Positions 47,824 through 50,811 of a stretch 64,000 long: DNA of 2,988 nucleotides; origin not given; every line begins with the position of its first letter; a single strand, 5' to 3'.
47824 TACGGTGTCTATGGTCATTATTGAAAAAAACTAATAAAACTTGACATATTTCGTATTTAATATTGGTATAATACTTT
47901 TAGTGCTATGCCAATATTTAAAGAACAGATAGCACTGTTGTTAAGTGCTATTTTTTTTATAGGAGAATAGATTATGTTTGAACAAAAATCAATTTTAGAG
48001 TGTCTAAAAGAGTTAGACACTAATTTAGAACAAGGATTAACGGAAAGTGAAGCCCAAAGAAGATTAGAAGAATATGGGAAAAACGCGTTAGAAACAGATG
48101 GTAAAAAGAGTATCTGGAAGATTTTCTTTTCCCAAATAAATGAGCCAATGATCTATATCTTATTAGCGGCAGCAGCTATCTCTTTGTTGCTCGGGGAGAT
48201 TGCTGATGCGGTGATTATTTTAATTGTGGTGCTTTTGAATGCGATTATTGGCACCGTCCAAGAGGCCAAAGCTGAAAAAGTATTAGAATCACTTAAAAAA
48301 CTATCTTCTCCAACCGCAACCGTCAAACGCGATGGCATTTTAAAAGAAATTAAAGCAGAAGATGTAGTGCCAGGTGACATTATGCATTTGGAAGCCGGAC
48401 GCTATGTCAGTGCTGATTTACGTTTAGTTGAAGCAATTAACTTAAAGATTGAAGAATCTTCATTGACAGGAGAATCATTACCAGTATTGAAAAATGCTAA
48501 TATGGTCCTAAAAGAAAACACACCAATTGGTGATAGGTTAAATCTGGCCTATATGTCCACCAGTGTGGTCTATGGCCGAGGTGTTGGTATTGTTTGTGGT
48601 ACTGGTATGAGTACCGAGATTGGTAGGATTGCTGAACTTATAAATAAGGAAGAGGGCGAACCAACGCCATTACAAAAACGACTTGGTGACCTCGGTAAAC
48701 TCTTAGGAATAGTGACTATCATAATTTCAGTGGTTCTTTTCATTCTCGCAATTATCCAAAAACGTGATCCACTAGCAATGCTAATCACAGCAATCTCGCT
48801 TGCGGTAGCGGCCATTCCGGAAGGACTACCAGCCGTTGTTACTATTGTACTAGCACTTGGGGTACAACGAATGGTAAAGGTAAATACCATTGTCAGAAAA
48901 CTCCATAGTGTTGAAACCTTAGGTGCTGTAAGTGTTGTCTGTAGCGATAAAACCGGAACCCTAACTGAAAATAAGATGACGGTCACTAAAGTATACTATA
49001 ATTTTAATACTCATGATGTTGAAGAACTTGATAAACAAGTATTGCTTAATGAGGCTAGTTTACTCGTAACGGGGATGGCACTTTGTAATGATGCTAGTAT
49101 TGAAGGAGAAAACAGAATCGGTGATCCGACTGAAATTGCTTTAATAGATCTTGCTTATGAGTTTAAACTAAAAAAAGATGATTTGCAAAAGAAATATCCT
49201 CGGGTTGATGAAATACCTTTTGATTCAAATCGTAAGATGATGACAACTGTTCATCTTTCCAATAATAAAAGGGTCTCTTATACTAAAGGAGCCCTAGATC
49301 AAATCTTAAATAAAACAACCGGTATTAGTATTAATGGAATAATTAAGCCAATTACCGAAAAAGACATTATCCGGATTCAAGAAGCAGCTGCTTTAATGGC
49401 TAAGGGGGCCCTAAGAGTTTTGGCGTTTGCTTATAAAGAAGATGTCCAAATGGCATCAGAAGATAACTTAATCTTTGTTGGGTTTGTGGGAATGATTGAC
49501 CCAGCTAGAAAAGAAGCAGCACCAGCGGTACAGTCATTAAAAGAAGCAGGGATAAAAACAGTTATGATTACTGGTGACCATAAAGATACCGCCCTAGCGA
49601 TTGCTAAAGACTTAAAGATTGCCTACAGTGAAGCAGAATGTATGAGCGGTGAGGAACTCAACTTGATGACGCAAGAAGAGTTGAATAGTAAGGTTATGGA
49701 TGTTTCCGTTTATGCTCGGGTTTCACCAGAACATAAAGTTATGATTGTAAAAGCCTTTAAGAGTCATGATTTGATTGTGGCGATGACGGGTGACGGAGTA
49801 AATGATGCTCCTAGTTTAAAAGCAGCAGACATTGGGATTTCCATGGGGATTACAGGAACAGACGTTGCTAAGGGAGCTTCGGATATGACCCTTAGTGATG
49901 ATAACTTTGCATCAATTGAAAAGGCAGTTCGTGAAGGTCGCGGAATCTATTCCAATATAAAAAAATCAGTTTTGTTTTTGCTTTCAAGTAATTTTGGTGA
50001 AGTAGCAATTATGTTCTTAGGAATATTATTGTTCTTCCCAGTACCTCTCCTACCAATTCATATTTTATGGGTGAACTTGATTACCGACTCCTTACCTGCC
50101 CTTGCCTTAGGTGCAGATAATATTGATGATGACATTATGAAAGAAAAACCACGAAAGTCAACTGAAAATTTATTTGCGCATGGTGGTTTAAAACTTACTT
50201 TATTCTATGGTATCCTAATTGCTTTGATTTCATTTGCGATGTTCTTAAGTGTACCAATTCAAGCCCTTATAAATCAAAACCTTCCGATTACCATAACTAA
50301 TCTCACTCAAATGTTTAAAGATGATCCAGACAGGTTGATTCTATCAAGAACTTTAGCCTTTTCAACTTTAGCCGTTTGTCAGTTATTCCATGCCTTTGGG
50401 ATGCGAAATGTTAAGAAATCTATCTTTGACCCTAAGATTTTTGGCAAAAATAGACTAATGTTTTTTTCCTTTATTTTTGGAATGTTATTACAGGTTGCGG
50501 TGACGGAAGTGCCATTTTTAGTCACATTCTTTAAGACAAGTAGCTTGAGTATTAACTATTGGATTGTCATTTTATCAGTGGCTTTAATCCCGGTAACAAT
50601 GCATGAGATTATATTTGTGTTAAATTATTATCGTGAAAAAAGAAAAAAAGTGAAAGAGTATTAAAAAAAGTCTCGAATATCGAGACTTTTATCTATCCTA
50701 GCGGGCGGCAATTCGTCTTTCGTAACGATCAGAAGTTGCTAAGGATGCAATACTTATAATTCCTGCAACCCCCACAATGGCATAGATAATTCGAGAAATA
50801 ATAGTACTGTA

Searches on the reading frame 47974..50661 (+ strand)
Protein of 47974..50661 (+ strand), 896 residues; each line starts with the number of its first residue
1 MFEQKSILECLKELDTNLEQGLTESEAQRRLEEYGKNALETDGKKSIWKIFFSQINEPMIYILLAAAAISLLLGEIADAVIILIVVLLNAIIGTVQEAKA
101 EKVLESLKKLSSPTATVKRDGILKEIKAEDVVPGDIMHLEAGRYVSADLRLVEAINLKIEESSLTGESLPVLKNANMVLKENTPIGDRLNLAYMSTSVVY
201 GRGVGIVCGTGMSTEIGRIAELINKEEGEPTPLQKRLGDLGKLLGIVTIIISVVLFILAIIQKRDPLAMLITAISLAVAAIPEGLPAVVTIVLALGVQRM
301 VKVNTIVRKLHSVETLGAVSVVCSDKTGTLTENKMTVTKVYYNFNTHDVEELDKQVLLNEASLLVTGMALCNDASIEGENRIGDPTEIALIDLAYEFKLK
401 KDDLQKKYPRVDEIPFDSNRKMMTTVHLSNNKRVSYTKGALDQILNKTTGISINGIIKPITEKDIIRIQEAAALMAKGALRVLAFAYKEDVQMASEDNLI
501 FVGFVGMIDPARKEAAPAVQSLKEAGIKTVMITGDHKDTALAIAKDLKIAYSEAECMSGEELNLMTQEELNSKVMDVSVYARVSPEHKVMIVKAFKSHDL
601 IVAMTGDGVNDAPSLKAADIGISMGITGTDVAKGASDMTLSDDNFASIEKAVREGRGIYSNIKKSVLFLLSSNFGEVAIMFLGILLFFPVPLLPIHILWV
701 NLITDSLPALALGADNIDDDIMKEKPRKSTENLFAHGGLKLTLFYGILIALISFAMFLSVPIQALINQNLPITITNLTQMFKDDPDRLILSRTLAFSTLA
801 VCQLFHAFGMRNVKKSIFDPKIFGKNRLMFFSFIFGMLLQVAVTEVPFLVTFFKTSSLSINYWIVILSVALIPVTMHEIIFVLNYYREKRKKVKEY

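Call 6: find_related_loci(query=window:47974-50661:+, collection=genome_contigs, flank=1500)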
Query window:47974-50661:+ (896 aa) in genome_contigs; peptide patterns used: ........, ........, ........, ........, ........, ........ (x = any residue, [..] = any of these).
21 stretches matched a pattern; 8 encode a relative of the query (tblastn E <= 1e-3); 8 distinct loci.
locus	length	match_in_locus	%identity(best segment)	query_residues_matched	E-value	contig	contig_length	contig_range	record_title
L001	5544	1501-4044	53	1-880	0e+0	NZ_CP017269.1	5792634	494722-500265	Geosporobacter ferrireducens strain IRF9 chromosome, complete genome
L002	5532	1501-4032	52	4-878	0e+0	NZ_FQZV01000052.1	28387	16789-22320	Geosporobacter subterraneus DSM 17957, whole genome shotgun sequence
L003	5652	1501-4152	50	1-887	0e+0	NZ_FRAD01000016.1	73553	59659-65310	Hathewaya proteolytica DSM 3090, whole genome shotgun sequence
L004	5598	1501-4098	47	1-892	0e+0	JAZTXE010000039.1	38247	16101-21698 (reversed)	MAG: Eubacteriales bacterium isolate T1900045331_YK20190020.MAGScoT_cleanbin_000012 SGB_6525_k141_1341072, whole genome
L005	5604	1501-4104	48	1-894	0e+0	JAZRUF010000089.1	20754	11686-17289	MAG: Eubacteriales bacterium isolate T1900045337_YK20190026.MAGScoT_cleanbin_000021 SGB_6622_k141_1760223, whole genome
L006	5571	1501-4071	43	1-879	0e+0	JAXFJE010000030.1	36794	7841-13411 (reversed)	MAG: Erysipelotrichaceae bacterium isolate SUG2319 k141_36338, whole genome shotgun sequence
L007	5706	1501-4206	31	14-883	3e-105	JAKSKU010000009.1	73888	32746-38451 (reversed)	MAG: Paludibacteraceae bacterium isolate Horse_feces81 MAG081_9, whole genome shotgun sequence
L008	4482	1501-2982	32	82-674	6e-18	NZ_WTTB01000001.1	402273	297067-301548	Erysipelothrix urinaevulpis strain 165301687 NODE_1_length_402273_cov_174.313339, whole genome shotgun sequence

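Call 7: search_protein_families(library=pfam, proteins=[window:47974-50661:+])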
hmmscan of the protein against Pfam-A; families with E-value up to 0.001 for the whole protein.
window:47974-50661:+ (896 aa): 5 families
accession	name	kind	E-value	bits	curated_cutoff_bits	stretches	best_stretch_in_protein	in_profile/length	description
PF00122.25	E1-E2_ATPase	-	6e-49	166.5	28.1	1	110-302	2-180/181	E1-E2 ATPase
PF00689.26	Cation_ATPase_C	-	9.2e-48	162.8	27.3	1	689-880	1-172/175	Cation transporting ATPase, C-terminus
PF00690.31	Cation_ATPase_N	-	2.6e-23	81.9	20.4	1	3-70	2-69/69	Cation transporter/ATPase, N-terminus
PF13246.12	Cation_ATPase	-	1e-21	77.2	21.7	1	369-449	1-89/91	Cation transport ATPase (P-type)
PF00702.32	Hydrolase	-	3.2e-16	60.7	26.4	1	320-619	2-191/191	haloacid dehalogenase-like hydrolase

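Call 8: find_homologous_proteins(query=window:47974-50661:+, max_evalue=1e-100)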
Query window:47974-50661:+ (896 aa): 7986 proteins with E <= 1e-100 among 8000 candidates; the best 120 are listed.
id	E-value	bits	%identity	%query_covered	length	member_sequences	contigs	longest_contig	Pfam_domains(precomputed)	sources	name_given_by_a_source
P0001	0.0e+0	1919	100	100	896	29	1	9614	PF00702.33,PF13246.13,PF00689.27,PF00690.32,PF00122.26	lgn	-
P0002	0.0e+0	1606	82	100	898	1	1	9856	PF00702.33,PF13246.13,PF00689.27,PF00690.32,PF00122.26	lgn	-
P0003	0.0e+0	1604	82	100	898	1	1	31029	PF00702.33,PF13246.13,PF00689.27,PF00690.32,PF00122.26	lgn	-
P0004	0.0e+0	1146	61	99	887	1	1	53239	PF00702.33,PF13246.13,PF00689.27,PF00690.32,PF00122.26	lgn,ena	-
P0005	0.0e+0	1144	61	100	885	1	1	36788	PF00702.33,PF13246.13,PF00689.27,PF00690.32,PF00122.26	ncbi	-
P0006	0.0e+0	1144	61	99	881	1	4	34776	PF00702.33,PF13246.13,PF00689.27,PF00690.32,PF00122.26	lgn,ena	-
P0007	0.0e+0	1143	61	100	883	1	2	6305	PF00702.33,PF13246.13,PF00689.27,PF00690.32,PF00122.26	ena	-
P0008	0.0e+0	1138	61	99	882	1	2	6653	PF00702.33,PF13246.13,PF00689.27,PF00690.32,PF00122.26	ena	-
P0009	0.0e+0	1138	61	100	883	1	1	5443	PF00702.33,PF13246.13,PF00689.27,PF00690.32,PF00122.26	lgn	-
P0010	0.0e+0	1136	61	100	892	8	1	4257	PF00702.33,PF13246.13,PF00689.27,PF08282.19,PF00690.32,PF00122.26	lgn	-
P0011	0.0e+0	1136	61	100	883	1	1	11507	PF00702.33,PF13246.13,PF00689.27,PF00690.32,PF00122.26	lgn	-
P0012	0.0e+0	1133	61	100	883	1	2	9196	PF00702.33,PF13246.13,PF00689.27,PF00690.32,PF00122.26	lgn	-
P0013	0.0e+0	1133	62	100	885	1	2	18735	PF00702.33,PF13246.13,PF00689.27,PF00690.32,PF00122.26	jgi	-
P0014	0.0e+0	1132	61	98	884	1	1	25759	PF00702.33,PF13246.13,PF00689.27,PF00690.32,PF00122.26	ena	-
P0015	0.0e+0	1132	61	100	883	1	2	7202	PF00702.33,PF13246.13,PF00689.27,PF00690.32,PF00122.26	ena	-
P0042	0.0e+0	1108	61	99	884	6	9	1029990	PF00702.33,PF13246.13,PF00689.27,PF00690.32,PF00122.26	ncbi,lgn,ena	-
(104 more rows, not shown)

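Call 9: find_encoding_contigs(protein=P0002, flank=3000, max_places=6)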
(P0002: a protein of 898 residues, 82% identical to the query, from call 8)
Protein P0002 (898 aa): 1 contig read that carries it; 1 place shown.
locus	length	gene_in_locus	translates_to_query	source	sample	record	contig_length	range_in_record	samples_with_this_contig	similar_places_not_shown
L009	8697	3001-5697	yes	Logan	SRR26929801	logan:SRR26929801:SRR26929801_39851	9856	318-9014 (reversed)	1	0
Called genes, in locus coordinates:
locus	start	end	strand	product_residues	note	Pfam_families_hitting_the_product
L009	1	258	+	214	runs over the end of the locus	PF00702:Hydrolase, PF13419:HAD_2, PF13242:Hydrolase_like (weak)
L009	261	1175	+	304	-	PF00890:FAD_binding_2 (faint), PF01134:GIDA (faint), PF01266:DAO (faint), PF01946:Thi4 (weak), PF07992:Pyr_redox_2, PF13450:NAD_binding_8 (weak), PF13738:Pyr_redox_3, PF00070:Pyr_redox, +2 more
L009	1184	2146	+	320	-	PF10298:WhiA_N, PF14527:LAGLIDADG_WhiA, PF02650:HTH_WhiA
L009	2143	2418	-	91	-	PF12844:HTH_19, PF13560:HTH_31, PF01381:HTH_3, PF13443:HTH_26 (weak)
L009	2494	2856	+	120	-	PF01648:ACPS, PF17837:4PPT_N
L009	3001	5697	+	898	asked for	PF00690:Cation_ATPase_N, PF00122:E1-E2_ATPase, PF00702:Hydrolase, PF13246:Cation_ATPase, PF00689:Cation_ATPase_C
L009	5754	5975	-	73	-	PF04070:DUF378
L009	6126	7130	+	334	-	PF27667:YdcC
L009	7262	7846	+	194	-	-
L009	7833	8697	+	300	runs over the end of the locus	PF00005:ABC_tran, PF13304:AAA_21, PF13732:DrrA1-3_C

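Call 10: find_encoding_contigs(protein=P0003, flank=3000, max_places=6)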
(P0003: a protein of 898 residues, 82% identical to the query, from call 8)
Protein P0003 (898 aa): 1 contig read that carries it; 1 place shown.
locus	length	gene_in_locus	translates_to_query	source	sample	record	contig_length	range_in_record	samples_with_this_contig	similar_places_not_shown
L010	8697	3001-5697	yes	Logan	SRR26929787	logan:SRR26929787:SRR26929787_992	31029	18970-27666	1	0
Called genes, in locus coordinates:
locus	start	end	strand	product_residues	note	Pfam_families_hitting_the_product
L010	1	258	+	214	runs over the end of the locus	PF00702:Hydrolase, PF13419:HAD_2, PF13242:Hydrolase_like (weak)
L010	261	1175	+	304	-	PF00890:FAD_binding_2 (faint), PF01134:GIDA (faint), PF01266:DAO (faint), PF01946:Thi4 (weak), PF07992:Pyr_redox_2, PF13450:NAD_binding_8 (weak), PF13738:Pyr_redox_3, PF00070:Pyr_redox, +2 more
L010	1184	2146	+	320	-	PF10298:WhiA_N, PF14527:LAGLIDADG_WhiA, PF02650:HTH_WhiA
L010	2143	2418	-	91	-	PF12844:HTH_19, PF13560:HTH_31, PF01381:HTH_3, PF13443:HTH_26 (weak)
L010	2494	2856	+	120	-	PF01648:ACPS, PF17837:4PPT_N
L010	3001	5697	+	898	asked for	PF00690:Cation_ATPase_N, PF00122:E1-E2_ATPase, PF00702:Hydrolase, PF13246:Cation_ATPase, PF00689:Cation_ATPase_C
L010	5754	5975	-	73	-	PF04070:DUF378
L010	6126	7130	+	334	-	PF27667:YdcC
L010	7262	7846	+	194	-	-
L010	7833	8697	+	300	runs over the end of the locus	PF00005:ABC_tran, PF13304:AAA_21, PF13732:DrrA1-3_C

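Call 11: find_encoding_contigs(protein=P0001, flank=3000, max_places=10)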
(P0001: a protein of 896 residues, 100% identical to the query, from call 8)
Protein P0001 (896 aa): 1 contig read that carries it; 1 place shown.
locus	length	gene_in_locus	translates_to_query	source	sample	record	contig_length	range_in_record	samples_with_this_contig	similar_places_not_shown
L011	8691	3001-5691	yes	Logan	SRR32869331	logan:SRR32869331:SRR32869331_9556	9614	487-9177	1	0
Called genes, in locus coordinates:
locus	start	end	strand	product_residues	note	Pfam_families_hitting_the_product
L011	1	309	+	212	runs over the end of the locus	PF00702:Hydrolase, PF12710:HAD (weak), PF13344:Hydrolase_6 (faint), PF13419:HAD_2, PF13242:Hydrolase_like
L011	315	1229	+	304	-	PF00890:FAD_binding_2 (weak), PF01134:GIDA (faint), PF01946:Thi4 (weak), PF07992:Pyr_redox_2, PF12831:FAD_oxidored (weak), PF13450:NAD_binding_8 (weak), PF13738:Pyr_redox_3, PF00070:Pyr_redox, +3 more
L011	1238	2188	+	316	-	PF10298:WhiA_N, PF14527:LAGLIDADG_WhiA, PF02650:HTH_WhiA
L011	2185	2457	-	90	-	PF12844:HTH_19 (weak), PF13560:HTH_31 (weak), PF01381:HTH_3, PF13443:HTH_26 (weak)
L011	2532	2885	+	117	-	PF01648:ACPS, PF17837:4PPT_N (weak)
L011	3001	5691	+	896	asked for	PF00690:Cation_ATPase_N, PF00122:E1-E2_ATPase, PF00702:Hydrolase, PF13246:Cation_ATPase, PF00689:Cation_ATPase_C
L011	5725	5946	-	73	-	PF04070:DUF378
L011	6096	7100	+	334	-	PF27667:YdcC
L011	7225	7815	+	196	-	-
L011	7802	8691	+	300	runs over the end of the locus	PF00005:ABC_tran, PF13304:AAA_21, PF13732:DrrA1-3_C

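Call 19: list_cluster_members(proteins=[P0001])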
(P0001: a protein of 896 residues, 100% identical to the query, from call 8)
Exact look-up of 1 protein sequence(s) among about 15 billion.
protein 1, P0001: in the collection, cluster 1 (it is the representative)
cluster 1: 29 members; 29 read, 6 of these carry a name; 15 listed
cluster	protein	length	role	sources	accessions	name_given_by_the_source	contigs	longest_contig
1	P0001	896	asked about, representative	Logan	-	-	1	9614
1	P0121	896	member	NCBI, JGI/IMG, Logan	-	Ca2+-transporting ATPase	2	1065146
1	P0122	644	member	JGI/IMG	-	Ca2+-transporting ATPase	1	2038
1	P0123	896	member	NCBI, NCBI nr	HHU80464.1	MAG TPA: cation-translocating P-type ATPase [Acholeplasmataceae bacterium] | cation-translocating P-type ATPase [Acholeplasmataceae bacterium]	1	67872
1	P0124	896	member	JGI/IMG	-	Ca2+-transporting ATPase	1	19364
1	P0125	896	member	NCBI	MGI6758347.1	MAG: cation-translocating P-type ATPase [Bacilli bacterium]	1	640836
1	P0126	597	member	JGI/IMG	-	Ca2+-transporting ATPase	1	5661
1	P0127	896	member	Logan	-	-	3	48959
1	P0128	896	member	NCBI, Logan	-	-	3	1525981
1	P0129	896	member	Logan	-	-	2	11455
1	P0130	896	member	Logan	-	-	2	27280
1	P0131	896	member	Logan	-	-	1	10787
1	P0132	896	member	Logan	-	-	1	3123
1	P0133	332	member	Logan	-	-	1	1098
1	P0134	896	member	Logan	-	-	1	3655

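Call 21: find_encoding_contigs(protein=P0042, flank=2500, max_places=6)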
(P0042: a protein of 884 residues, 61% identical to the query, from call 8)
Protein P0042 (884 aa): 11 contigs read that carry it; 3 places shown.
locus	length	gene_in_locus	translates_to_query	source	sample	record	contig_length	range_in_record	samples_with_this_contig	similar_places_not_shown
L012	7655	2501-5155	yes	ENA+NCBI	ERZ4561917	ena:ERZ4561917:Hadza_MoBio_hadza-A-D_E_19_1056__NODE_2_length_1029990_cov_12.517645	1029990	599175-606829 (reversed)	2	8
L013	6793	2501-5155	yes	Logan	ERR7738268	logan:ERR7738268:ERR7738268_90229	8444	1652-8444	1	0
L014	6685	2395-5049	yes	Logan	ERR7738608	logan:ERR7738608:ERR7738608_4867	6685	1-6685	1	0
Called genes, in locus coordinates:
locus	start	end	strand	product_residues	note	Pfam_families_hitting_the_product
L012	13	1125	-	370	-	PF25084:LbH_EIF2B, PF24894:Hexapep_GlmU, PF25087:GMPPB_C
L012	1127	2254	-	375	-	PF00483:NTP_transferase, PF25084:LbH_EIF2B, PF24894:Hexapep_GlmU, PF25087:GMPPB_C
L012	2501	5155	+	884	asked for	PF00690:Cation_ATPase_N, PF00122:E1-E2_ATPase, PF00702:Hydrolase, PF13246:Cation_ATPase, PF00689:Cation_ATPase_C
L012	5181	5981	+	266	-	PF09997:DUF2238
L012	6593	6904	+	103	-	PF00338:Ribosomal_S10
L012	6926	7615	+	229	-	PF00297:Ribosomal_L3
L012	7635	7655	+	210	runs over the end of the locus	PF00573:Ribosomal_L4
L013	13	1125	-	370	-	PF25084:LbH_EIF2B, PF24894:Hexapep_GlmU, PF25087:GMPPB_C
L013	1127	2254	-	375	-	PF00483:NTP_transferase, PF25084:LbH_EIF2B, PF24894:Hexapep_GlmU, PF25087:GMPPB_C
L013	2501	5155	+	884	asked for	PF00690:Cation_ATPase_N, PF00122:E1-E2_ATPase, PF00702:Hydrolase, PF13246:Cation_ATPase, PF00689:Cation_ATPase_C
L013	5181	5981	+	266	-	PF09997:DUF2238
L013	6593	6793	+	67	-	?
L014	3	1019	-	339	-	?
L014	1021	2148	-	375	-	PF00483:NTP_transferase, PF25084:LbH_EIF2B, PF24894:Hexapep_GlmU, PF25087:GMPPB_C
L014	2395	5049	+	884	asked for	PF00690:Cation_ATPase_N, PF00122:E1-E2_ATPase, PF00702:Hydrolase, PF13246:Cation_ATPase, PF00689:Cation_ATPase_C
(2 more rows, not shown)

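Call 22: find_encoding_contigs(protein=P0005, flank=2500, max_places=4)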
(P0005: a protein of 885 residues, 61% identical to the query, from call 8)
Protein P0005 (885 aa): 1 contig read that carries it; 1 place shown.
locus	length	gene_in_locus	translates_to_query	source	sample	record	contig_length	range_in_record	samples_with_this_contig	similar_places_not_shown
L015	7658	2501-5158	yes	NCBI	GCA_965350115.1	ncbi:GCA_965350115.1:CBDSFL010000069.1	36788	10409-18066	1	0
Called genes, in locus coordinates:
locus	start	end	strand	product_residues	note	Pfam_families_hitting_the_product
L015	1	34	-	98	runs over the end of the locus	-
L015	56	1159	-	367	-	PF25084:LbH_EIF2B, PF24894:Hexapep_GlmU, PF25087:GMPPB_C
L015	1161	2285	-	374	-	PF00483:NTP_transferase, PF25084:LbH_EIF2B, PF24894:Hexapep_GlmU, PF25087:GMPPB_C (weak)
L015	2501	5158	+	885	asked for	PF00690:Cation_ATPase_N, PF00122:E1-E2_ATPase, PF00702:Hydrolase, PF13246:Cation_ATPase, PF00689:Cation_ATPase_C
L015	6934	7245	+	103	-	PF00338:Ribosomal_S10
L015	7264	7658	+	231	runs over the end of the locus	PF00297:Ribosomal_L3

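Call 23: find_encoding_contigs(protein=P0004, flank=2500, max_places=4)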
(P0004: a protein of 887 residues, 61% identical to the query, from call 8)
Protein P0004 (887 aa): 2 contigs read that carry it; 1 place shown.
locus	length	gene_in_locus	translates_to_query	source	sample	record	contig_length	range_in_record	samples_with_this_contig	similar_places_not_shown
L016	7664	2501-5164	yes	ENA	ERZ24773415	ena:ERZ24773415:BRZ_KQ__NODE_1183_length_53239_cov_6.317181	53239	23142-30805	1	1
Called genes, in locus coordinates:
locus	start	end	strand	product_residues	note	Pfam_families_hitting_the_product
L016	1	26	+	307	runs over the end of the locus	PF00070:Pyr_redox (faint), PF00890:FAD_binding_2 (weak), PF07992:Pyr_redox_2, PF12831:FAD_oxidored (faint), PF13738:Pyr_redox_3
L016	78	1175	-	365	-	PF25084:LbH_EIF2B, PF24894:Hexapep_GlmU, PF25087:GMPPB_C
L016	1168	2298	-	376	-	PF00483:NTP_transferase, PF25084:LbH_EIF2B, PF25087:GMPPB_C (weak), PF24894:Hexapep_GlmU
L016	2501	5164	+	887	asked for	PF00690:Cation_ATPase_N, PF00122:E1-E2_ATPase, PF00702:Hydrolase, PF13246:Cation_ATPase, PF00689:Cation_ATPase_C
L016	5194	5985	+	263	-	PF09997:DUF2238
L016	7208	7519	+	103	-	PF00338:Ribosomal_S10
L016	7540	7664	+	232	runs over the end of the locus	PF00297:Ribosomal_L3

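Call 71: search_protein_families(library=ncbifam, proteins=[window:47974-50661:+], max_evalue=1e-20)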
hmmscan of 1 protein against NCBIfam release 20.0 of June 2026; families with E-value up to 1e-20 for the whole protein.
window:47974-50661:+ (896 aa): 19 families
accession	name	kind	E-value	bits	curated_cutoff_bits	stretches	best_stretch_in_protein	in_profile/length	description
TIGR01522.1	ATPase-IIA2_Ca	equivalog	2.8e-214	713.5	798.3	1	6-880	8-846/854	calcium-transporting P-type ATPase, PMR1-type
TIGR01116.1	ATPase-IIA1_Ca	equivalog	9.2e-182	606.1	703.4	1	53-736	3-678/799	calcium-translocating P-type ATPase, SERCA-type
TIGR01523.1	ATPase-IID_K-Na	equivalog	1.5e-168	562.4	645.05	3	369-826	443-919/997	potassium/sodium efflux P-type ATPase, fungal-type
TIGR01517.1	ATPase-IIB_Ca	equivalog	4.4e-143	478.5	507.05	1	11-741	45-768/882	calcium-translocating P-type ATPase, PMCA-type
TIGR01106.1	ATPase-IIC_X-K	subfamily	7.1e-139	464.4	946.1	2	7-556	22-614/997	Na,H/K antiporter P-type ATPase subunit alpha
TIGR01647.1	ATPase-IIIA_H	equivalog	7.6e-125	417.8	615.5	1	21-811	1-724/755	plasma-membrane proton-efflux P-type ATPase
TIGR01524.1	ATPase-IIIB_Mg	equivalog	1.9e-123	413.1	610.75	1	11-730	23-730/867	magnesium-translocating P-type ATPase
NF011702.0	PRK15122.1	subfamily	3.7e-107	359.4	975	1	5-729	34-768/907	magnesium-translocating P-type ATPase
TIGR01494.1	ATPase_P-type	subfamily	4.6e-93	312.2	62.3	2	576-693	362-473/478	HAD-IC family P-type ATPase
TIGR01657.1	P-ATPase-V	hypoth_equivalog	5.4e-68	229.5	618.25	1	15-550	133-698/1055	ATP13A2 family polyamine export P-type ATPase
TIGR01525.1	ATPase-IB_hvy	subfamily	5.5e-67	226.9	346.25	2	63-556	5-434/560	heavy metal translocating P-type ATPase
TIGR01512.1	ATPase-IB2_Cd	subfamily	4.6e-50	170.7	313.5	2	63-342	5-257/494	cadmium family heavy metal-translocating P-type ATPase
TIGR01511.1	ATPase-IB1_Cu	subfamily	1.8e-46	159.1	397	0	79-341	46-283/542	copper-translocating P-type ATPase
NF008262.1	PRK11033.1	equivalog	2.9e-44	151.7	1005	1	493-706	542-714/731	zinc/cadmium/mercury/lead-transporting ATPase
NF033775.1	P_type_ZntA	exception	1.7e-39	135.8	1240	0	62-350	185-461/732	Zn(II)/Cd(II)/Pb(II) translocating P-type ATPase ZntA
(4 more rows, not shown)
